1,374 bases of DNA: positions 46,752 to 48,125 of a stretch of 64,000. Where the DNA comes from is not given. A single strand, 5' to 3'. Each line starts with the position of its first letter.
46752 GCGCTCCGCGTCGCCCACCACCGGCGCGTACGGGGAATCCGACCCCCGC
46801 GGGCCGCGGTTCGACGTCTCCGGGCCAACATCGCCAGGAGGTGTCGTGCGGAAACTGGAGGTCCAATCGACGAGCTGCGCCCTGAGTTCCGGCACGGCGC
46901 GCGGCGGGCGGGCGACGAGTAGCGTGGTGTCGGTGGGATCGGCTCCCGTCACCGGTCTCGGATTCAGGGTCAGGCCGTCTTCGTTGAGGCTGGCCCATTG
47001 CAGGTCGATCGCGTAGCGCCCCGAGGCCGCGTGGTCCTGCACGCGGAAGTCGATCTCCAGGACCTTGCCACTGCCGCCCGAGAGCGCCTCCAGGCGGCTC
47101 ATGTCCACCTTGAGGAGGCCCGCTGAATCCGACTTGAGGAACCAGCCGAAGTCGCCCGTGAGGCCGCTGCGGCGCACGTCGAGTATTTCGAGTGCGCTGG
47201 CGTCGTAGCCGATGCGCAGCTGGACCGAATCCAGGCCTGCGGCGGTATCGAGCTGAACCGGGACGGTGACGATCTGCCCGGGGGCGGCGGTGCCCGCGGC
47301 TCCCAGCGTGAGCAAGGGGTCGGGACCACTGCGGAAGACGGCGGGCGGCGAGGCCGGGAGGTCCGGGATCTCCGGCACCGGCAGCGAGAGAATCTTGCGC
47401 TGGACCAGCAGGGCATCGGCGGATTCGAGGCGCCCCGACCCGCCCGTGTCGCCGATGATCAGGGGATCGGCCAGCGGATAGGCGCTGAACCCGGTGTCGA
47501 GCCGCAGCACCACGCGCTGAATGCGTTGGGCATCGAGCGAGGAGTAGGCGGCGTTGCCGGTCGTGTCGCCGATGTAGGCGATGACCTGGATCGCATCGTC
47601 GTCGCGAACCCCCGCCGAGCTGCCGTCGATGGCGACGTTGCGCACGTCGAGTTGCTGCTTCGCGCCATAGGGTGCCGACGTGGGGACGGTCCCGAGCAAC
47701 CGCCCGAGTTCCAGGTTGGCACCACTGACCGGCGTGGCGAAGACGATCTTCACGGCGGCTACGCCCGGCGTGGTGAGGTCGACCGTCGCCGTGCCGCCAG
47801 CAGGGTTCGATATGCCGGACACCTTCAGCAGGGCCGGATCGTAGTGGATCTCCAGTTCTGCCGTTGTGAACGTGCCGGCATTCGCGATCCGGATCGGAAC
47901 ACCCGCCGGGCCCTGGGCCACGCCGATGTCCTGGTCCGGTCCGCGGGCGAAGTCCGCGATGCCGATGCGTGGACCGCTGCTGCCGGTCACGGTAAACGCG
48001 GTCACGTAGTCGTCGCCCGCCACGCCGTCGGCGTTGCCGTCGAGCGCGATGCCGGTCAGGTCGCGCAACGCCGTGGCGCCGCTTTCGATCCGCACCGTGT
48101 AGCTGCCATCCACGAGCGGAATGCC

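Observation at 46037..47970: Cohesin-dockerin-cohesin-like tail on a giant surface protein, abutted to a PEP-CTERM-anchored cohesin-like protein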

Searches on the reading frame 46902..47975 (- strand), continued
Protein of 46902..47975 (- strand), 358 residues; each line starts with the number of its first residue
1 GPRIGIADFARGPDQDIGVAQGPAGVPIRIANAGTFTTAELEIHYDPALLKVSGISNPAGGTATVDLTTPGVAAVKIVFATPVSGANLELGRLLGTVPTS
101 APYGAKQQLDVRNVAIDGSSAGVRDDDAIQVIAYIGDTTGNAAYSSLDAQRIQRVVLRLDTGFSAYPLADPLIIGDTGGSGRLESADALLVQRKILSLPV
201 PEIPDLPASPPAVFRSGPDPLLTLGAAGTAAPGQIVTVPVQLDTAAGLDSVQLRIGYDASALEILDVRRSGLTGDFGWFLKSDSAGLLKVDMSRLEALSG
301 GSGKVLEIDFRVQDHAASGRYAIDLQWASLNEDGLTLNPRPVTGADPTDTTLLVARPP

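Call 94: find_encoding_contigs(protein=P0171, flank=10000, max_places=3)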
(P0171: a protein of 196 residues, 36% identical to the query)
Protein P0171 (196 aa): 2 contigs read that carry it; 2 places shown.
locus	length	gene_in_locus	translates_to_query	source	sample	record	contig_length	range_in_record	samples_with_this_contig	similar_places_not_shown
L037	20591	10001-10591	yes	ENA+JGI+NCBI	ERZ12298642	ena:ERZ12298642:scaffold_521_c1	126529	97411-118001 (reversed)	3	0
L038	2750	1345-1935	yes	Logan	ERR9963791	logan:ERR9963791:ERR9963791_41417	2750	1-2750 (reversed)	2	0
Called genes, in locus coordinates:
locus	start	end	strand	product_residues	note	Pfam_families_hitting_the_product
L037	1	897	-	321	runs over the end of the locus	PF03547:Mem_trans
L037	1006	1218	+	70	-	-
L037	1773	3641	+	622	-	PF01343:Peptidase_S49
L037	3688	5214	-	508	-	PF16655:PhoD_N, PF09423:PhoD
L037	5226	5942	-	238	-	PF00677:Lum_binding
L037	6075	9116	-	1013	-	PF13574:Reprolysin_2, PF13583:Reprolysin_4, PF13688:Reprolysin_5, PF13582:Reprolysin_3, PF00404:Dockerin_1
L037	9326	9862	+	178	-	PF20033:DUF6438 (weak)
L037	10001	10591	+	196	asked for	PF00963:Cohesin, PF07589:PEP_exosort_dom (weak)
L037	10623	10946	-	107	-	PF01355:HIPIP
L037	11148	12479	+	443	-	PF11902:DUF3422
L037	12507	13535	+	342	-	PF13191:AAA_16 (weak), PF07728:AAA_5 (faint), PF13401:AAA_22 (faint), PF01078:Mg_chelatase, PF17863:AAA_lid_2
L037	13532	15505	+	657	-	PF17863:AAA_lid_2, PF00092:VWA (weak), PF13519:VWA_2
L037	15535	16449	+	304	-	PF00561:Abhydrolase_1, PF00975:Thioesterase (weak), PF12146:Hydrolase_4, PF12697:Abhydrolase_6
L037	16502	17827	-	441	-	PF05201:GlutR_N, PF01488:Shikimate_DH, PF00745:GlutR_dimer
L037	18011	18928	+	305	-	PF00348:polyprenyl_synt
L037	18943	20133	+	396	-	PF08100:Dimerisation, PF00891:Methyltransf_2, PF13489:Methyltransf_23, PF08242:Methyltransf_12 (weak), PF13649:Methyltransf_25 (weak)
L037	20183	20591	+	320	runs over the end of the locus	PF08240:ADH_N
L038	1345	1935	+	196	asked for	PF00963:Cohesin, PF07589:PEP_exosort_dom (weak)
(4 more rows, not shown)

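Call 95: find_encoding_contigs(protein=P0165, flank=10000, max_places=2)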
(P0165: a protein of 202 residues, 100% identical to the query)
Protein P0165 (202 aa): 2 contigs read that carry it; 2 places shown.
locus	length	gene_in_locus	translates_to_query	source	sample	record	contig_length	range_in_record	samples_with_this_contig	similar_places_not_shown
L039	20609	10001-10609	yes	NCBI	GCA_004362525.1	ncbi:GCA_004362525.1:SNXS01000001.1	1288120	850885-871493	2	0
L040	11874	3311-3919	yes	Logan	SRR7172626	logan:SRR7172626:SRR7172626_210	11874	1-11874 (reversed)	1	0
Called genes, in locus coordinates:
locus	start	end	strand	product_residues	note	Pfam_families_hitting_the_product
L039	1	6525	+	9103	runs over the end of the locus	-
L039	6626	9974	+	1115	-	PF05048:NosD (weak), PF13229:Beta_helix, PF13205:Big_5 (faint)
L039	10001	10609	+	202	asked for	-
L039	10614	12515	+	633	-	PF25919:BSH_CusB (faint), PF25973:BSH_CzcB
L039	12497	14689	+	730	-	PF05402:PqqD (weak), PF02163:Peptidase_M50 (weak)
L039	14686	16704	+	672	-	PF07517:SecA_DEAD, PF01043:SecA_PP_bind, PF21090:P-loop_SecA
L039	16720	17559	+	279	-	PF25919:BSH_CusB (faint), PF25973:BSH_CzcB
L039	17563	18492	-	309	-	PF02826:2-Hacid_dh_C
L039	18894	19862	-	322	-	PF03401:TctC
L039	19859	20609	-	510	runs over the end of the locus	PF00501:AMP-binding, PF13193:AMP-binding_C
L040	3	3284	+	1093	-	?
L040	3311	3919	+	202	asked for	-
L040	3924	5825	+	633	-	PF25919:BSH_CusB (faint), PF25973:BSH_CzcB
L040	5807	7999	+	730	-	PF05402:PqqD (weak), PF02163:Peptidase_M50 (weak)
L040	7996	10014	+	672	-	PF07517:SecA_DEAD, PF01043:SecA_PP_bind, PF21090:P-loop_SecA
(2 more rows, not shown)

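Call 99: search_protein_families(library=ncbifam, proteins=[L039:10614-12515:+, L039:12497-14689:+, L039:14686-16704:+, L039:16720-17559:+, L039:10001-10609:+], max_evalue=0.001)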
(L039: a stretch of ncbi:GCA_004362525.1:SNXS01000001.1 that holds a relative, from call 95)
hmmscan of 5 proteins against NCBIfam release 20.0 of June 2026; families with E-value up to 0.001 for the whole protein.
L039:10614-12515:+ (633 aa): 12 families
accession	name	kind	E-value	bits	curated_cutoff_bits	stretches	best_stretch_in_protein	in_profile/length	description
TIGR01730.1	RND_mfp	subfamily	1.5e-28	99.7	94.9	1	383-610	10-249/322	efflux RND transporter periplasmic adaptor subunit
TIGR00999.1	8a0102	subfamily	1.6e-13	50.4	319.3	1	461-586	63-185/271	CzcB/NccB family metal efflux transporter periplasmic adaptor subunit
TIGR00998.1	8a0101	subfamily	2.1e-11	43.4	390.8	2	445-550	159-264/334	EmrA/EmrK family multidrug efflux transporter periplasmic adaptor subunit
TIGR01843.1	type_I_hlyD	subfamily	3e-11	42.9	208.65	2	447-613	234-404/422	HlyD family type I secretion periplasmic adaptor subunit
NF007785.0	PRK10476.1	equivalog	5.7e-09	35.3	376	1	443-543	163-261/347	multidrug transporter subunit MdtN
TIGR02971.1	heterocyst_DevB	subfamily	7e-09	35.5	129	1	456-546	171-259/327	ABC exporter membrane fusion protein, DevB family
NF002939.0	PRK03598.1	equivalog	6.5e-06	25.5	393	0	444-570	160-284/332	secretion protein HlyD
NF045680.1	DiMtlExpIhpB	equivalog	1.2e-05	24.5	450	0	405-441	103-141/326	divalent metal ion exporter adaptor subunit IhpB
NF008606.0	PRK11578.1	equivalog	8.8e-05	21.8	342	1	432-571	130-267/371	macrolide transporter subunit MacA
NF011715.0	PRK15136.1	equivalog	9.1e-05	21.2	563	0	473-548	200-273/390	multidrug efflux MFS transporter periplasmic adaptor subunit EmrA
TIGR03794.1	NHLM_micro_HlyD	equivalog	0.0001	21.4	156.2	0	404-481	63-137/421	NHLP bacteriocin system secretion protein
TIGR01000.1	bacteriocin_acc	subfamily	0.00092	18.2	258.85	0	467-610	295-443/457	bacteriocin secretion accessory protein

L039:12497-14689:+ (730 aa): 3 families
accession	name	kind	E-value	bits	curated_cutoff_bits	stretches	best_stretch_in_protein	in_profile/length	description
NF041824.1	daptide_HExxH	equivalog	3.7e-43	148.1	300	1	33-430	2-374/379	daptide biosynthesis intramembrane metalloprotease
NF058609.1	RiPP_HExxH_LiaK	equivalog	5.6e-09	36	225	1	177-340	58-217/246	YydH/LiaK family epipeptide maturation metalloprotease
TIGR01730.1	RND_mfp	subfamily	0.00032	19.8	94.9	0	465-573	15-143/322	efflux RND transporter periplasmic adaptor subunit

L039:14686-16704:+ (672 aa): 8 families
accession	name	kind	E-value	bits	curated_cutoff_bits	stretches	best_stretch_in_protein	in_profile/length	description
NF009538.1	PRK12904.1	equivalog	1.5e-151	506.2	814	2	66-557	26-491/814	preprotein translocase subunit SecA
TIGR00963.1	secA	equivalog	2.4e-150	502.3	800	2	98-557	37-473/787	preprotein translocase subunit SecA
NF006630.0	PRK09200.1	subfamily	3.6e-144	481.7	862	1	96-664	57-608/789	preprotein translocase subunit SecA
TIGR04397.1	SecA2_Bac_anthr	exception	7.8e-129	431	1085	1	100-664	60-603/774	accessory Sec system translocase SecA2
TIGR03714.1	secA2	equivalog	8.7e-123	411.1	930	1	99-664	52-605/762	accessory Sec system translocase SecA2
NF009536.0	PRK12901.1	equivalog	7.5e-122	408.4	1493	2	352-664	495-810/1118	preprotein translocase subunit SecA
TIGR04221.1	SecA2_Mycobac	equivalog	1.6e-114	383.7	725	1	52-664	12-605/762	accessory Sec system translocase SecA2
NF012136.0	SecA2_Lm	equivalog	5.2e-96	322.3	1100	1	75-624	32-557/776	accessory Sec system translocase SecA2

L039:16720-17559:+ (279 aa): 15 families
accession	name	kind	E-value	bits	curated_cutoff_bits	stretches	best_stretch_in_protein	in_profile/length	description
TIGR01730.1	RND_mfp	subfamily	1.9e-35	122.4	94.9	1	27-274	13-244/322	efflux RND transporter periplasmic adaptor subunit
TIGR00999.1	8a0102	subfamily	4e-25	88.4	319.3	1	59-274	1-201/271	CzcB/NccB family metal efflux transporter periplasmic adaptor subunit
NF000272.2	OqxA_adapt_sub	exception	3.3e-10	39.5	835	1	28-161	55-184/391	multidrug efflux RND transporter periplasmic adaptor subunit OqxA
NF007132.1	PRK09578.1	equivalog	4.4e-09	35.6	512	1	29-216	54-227/396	MexX/AxyX family multidrug efflux RND transporter periplasmic adaptor subunit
NF033138.2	RND-peri-MexC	equivalog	1.5e-08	34.2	625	1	12-160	37-179/375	MexC family multidrug efflux RND transporter periplasmic adaptor subunit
NF045904.1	RND-peri-MexE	equivalog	4e-08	32.6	714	1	29-172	52-182/390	multidrug efflux RND transporter periplasmic adaptor subunit MexE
TIGR00998.1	8a0101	subfamily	4.5e-08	32.4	390.8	0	129-224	172-264/334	EmrA/EmrK family multidrug efflux transporter periplasmic adaptor subunit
TIGR02971.1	heterocyst_DevB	subfamily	5.1e-07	29.4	129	1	61-240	99-278/327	ABC exporter membrane fusion protein, DevB family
NF007362.0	PRK09859.1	equivalog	9e-07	28.3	738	1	29-157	50-172/385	multidrug transporter subunit MdtE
NF008606.0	PRK11578.1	equivalog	7.7e-06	25.3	342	1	39-222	60-244/371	macrolide transporter subunit MacA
NF007785.0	PRK10476.1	equivalog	2.3e-05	23.4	376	0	90-163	120-193/347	multidrug transporter subunit MdtN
NF011715.0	PRK15136.1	equivalog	2.8e-05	22.9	563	1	40-163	61-185/390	multidrug efflux MFS transporter periplasmic adaptor subunit EmrA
NF007850.1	PRK10559.1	equivalog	7e-05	22.1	400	1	42-183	42-169/303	p-hydroxybenzoic acid efflux pump subunit AaeA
TIGR03794.1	NHLM_micro_HlyD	equivalog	0.00019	20.5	156.2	1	34-162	52-184/421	NHLP bacteriocin system secretion protein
NF002939.0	PRK03598.1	equivalog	0.00027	20.2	393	0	92-149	116-173/332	secretion protein HlyD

L039:10001-10609:+ (202 aa): 4 families
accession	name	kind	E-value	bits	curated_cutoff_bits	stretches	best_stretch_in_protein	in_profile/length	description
NF038129.1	PEP_NF038129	equivalog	1.1e-06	28.7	65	1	164-198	160-194/194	NF038129 family PEP-CTERM protein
NF038126.1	PEP_CTERM_FxDxF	subfamily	1e-05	25.9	50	1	165-198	135-165/165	FxDxF family PEP-CTERM protein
NF038119.1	PEP_CTERM_MHFG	equivalog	2.3e-05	24.8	100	1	163-198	224-259/260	MHFG family PEP-CTERM protein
NF035944.1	PEPxxWA-CTERM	domain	8.7e-05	22.4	35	1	175-198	1-24/24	PEPxxWA-CTERM sorting domain-containing protein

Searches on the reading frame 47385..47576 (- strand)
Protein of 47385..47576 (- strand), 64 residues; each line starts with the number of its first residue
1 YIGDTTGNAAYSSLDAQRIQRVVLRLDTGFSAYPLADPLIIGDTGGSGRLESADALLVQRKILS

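Call 77: search_solved_structures(query=A5, max_evalue=1, show_alignments=3)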
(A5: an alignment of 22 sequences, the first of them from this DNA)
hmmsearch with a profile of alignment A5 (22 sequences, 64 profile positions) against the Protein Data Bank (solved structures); distinct sequences matched with E-value up to 1: 23.
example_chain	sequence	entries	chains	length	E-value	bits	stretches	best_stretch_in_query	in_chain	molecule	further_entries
8x39_A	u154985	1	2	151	1.9e-07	34.3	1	41-62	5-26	Serine protease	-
8x3a_A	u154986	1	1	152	2e-07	34.2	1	41-62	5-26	Serine protease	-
2ccl_B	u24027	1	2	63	2e-07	34.2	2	39-63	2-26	ENDO-1,4-BETA-XYLANASE Y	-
1ohz_B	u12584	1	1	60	4.5e-07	33.1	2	42-63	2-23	ENDO-1,4-BETA-XYLANASE Y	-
4fl4_A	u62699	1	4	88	8.5e-06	29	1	41-63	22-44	Glycoside hydrolase family 9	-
4dh2_B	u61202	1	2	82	3.1e-05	27.2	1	39-63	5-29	Dockerin type 1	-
4uyp_B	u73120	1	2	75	3.8e-05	26.9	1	40-63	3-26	Cellulosomal scaffoldin adaptor protein B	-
4uyq_B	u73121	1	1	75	3.8e-05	26.9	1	39-63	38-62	Cellulosomal scaffoldin adaptor protein B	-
2mte_A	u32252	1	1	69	0.00013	25.3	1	41-63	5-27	Cellulose 1,4-beta-cellobiosidase (reducing end) CelS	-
1daq_A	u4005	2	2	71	0.00013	25.2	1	41-63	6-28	ENDOGLUCANASE SS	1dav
4cj0_A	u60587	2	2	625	0.00037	23.8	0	39-63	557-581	ENDOGLUCANASE D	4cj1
1clc_A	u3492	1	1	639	0.00039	23.7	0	39-63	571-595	ENDOGLUCANASE CELD; EC: 3.2.1.4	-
8zvk_A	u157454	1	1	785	0.00066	23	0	39-63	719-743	AaBgIC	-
3ul4_B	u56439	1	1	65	0.0009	22.5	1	41-64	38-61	Cellulosome enzyme, dockerin type I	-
5nrm_B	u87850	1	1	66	0.024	17.9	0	42-63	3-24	DocCel5: Type I dockerin repeat domain from A. cellulolyticus family 5 endoglucanase WP_01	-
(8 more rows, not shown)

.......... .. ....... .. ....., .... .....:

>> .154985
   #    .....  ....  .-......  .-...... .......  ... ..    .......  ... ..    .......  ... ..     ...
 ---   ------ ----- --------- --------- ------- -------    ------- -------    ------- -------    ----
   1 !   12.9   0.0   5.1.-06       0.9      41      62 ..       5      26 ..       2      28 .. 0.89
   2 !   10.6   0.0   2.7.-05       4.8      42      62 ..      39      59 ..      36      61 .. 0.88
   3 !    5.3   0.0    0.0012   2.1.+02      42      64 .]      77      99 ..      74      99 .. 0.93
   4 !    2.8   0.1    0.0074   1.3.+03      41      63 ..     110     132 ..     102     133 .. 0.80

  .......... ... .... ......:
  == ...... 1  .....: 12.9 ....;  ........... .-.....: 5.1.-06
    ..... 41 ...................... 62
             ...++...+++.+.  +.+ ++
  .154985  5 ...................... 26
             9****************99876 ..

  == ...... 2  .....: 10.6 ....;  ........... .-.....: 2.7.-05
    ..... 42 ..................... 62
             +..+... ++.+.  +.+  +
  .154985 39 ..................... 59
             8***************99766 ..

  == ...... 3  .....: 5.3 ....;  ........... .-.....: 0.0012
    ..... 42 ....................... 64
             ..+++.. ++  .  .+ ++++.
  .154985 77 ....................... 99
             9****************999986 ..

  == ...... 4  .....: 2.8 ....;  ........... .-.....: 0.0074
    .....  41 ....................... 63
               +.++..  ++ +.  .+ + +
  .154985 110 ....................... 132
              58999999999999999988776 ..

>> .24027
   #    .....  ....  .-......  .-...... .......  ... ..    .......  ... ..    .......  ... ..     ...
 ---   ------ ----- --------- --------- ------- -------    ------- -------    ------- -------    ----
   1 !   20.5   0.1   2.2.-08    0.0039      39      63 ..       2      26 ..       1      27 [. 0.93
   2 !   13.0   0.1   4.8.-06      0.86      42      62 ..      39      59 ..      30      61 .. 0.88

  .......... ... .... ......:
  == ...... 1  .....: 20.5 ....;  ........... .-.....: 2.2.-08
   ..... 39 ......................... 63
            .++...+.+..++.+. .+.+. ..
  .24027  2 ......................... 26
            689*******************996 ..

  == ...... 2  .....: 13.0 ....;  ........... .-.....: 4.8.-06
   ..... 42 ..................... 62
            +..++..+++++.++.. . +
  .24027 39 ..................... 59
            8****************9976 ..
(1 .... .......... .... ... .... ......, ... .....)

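Call 78: search_protein_families(library=pfam, alignment_id=A5, max_evalue=10)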
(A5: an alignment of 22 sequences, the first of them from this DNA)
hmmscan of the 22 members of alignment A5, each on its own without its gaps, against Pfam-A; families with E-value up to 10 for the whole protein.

A. member 1, seq(64 aa): 1 family
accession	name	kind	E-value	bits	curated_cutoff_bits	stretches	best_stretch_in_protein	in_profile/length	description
PF00404.24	Dockerin_1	-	0.0024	18.5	22.9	1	3-63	2-57/57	Dockerin type I domain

B. families by the number of members that match (of 22 scanned): 3 families
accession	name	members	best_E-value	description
PF00404.24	Dockerin_1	16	5.9e-06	Dockerin type I domain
PF13411.12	MerR_1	2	0.071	MerR HTH family regulatory protein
PF02303.23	Phage_DNA_bind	1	0.079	Helix-destabilising protein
